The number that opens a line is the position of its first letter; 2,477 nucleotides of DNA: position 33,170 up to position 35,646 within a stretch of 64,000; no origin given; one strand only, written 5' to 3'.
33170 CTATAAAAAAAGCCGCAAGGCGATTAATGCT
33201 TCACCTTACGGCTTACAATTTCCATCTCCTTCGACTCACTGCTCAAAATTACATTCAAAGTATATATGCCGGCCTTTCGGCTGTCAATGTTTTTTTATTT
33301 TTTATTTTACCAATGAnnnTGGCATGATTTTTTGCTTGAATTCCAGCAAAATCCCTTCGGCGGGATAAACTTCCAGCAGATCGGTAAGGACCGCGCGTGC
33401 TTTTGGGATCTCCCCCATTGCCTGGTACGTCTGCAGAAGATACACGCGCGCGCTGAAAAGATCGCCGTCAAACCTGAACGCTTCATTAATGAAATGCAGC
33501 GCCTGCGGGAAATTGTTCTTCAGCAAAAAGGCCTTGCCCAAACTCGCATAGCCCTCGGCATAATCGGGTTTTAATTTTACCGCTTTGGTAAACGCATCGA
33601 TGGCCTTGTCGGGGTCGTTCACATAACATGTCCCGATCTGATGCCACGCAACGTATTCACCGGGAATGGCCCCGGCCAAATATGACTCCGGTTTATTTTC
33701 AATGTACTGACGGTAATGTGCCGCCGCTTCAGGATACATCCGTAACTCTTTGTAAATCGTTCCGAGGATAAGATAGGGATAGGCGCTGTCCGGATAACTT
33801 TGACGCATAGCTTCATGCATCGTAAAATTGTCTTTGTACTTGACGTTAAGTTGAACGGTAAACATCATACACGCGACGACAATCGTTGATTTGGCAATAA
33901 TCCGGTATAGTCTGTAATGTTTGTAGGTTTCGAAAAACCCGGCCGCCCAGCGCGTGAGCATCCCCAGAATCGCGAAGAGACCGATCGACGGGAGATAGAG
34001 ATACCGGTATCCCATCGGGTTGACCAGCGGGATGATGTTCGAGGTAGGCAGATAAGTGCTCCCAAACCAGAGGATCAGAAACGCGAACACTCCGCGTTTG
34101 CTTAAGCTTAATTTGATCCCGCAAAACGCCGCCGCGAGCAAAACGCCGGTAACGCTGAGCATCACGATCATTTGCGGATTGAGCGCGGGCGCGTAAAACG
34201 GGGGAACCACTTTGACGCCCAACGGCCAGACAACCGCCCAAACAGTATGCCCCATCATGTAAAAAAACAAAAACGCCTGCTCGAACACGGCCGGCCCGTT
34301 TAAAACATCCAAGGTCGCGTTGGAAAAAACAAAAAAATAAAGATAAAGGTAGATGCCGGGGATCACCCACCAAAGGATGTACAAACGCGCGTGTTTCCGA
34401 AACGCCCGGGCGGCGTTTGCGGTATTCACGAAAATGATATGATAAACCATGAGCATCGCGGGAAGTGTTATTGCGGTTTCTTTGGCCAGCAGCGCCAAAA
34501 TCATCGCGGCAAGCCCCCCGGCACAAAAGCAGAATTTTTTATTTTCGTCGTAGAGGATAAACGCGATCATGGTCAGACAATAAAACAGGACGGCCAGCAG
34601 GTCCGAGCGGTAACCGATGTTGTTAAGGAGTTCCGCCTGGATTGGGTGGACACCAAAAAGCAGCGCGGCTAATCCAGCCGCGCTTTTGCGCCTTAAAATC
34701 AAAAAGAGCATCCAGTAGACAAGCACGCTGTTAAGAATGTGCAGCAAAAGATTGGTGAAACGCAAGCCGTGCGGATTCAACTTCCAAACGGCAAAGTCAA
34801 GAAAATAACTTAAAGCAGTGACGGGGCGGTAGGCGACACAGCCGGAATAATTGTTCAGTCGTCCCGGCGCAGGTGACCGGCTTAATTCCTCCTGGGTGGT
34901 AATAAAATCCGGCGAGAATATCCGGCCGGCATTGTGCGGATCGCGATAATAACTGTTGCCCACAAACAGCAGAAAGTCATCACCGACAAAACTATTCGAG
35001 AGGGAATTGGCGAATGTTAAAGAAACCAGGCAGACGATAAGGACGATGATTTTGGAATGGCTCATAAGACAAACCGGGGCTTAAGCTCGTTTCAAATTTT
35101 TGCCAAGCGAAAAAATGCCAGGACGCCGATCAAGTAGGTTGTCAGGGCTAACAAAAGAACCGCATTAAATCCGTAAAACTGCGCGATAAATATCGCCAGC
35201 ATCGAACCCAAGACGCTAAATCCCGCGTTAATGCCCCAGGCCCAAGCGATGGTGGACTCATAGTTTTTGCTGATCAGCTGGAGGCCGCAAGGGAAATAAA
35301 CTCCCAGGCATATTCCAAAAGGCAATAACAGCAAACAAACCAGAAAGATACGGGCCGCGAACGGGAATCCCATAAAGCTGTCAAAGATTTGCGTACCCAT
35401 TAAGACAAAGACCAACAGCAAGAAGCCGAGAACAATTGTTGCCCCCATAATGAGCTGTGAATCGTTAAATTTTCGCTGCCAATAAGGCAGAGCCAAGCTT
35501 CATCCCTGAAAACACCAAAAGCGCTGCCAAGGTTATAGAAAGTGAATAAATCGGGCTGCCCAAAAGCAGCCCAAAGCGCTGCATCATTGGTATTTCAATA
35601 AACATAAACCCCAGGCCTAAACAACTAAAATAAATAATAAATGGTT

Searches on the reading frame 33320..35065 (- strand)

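Call 64: search_protein_families(library=pfam, proteins=[window:33320-35065:-], max_evalue=0.0001)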
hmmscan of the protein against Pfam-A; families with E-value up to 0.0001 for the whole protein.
window:33320-35065:- (582 aa): 10 families
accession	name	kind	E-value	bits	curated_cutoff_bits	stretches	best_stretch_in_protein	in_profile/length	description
PF07719.23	TPR_2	-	7.7e-12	44.8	27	0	474-502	4-34/34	Tetratricopeptide repeat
PF00515.34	TPR_1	-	2.9e-11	43.1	27.8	0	483-502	15-34/34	Tetratricopeptide repeat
PF14559.12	TPR_19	-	1.6e-09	38.4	25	0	483-531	5-53/68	Tetratricopeptide repeat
PF13428.12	TPR_14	-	4.1e-09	36.7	23.5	0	539-574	3-38/44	Tetratricopeptide repeat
PF13432.12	TPR_16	-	9e-09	36.1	32.7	0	483-529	11-57/65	Tetratricopeptide repeat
PF13424.12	TPR_12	-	2.4e-08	34.5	30.1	0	473-531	5-73/77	Tetratricopeptide repeat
PF13181.12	TPR_8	-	5.6e-08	32.8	25.7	0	473-502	3-34/34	Tetratricopeptide repeat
PF13174.12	TPR_6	-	6.2e-07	30.1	26.3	0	431-461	3-33/33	Tetratricopeptide repeat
PF13414.12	TPR_11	-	5.1e-06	26.5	26.8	1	486-514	11-39/42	TPR repeat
PF13431.12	TPR_17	-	1.6e-05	25.3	24.4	0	491-523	1-33/34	Tetratricopeptide repeat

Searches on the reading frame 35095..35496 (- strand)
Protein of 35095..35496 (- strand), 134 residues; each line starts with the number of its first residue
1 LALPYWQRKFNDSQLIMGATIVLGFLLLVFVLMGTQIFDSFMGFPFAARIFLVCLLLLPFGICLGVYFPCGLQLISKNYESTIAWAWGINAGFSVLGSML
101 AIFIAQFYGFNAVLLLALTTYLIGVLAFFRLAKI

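Call 64: search_protein_families(library=pfam, proteins=[window:35095-35496:-], max_evalue=0.0001)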
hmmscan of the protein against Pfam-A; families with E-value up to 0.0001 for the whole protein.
window:35095-35496:- (134 aa): 0 families
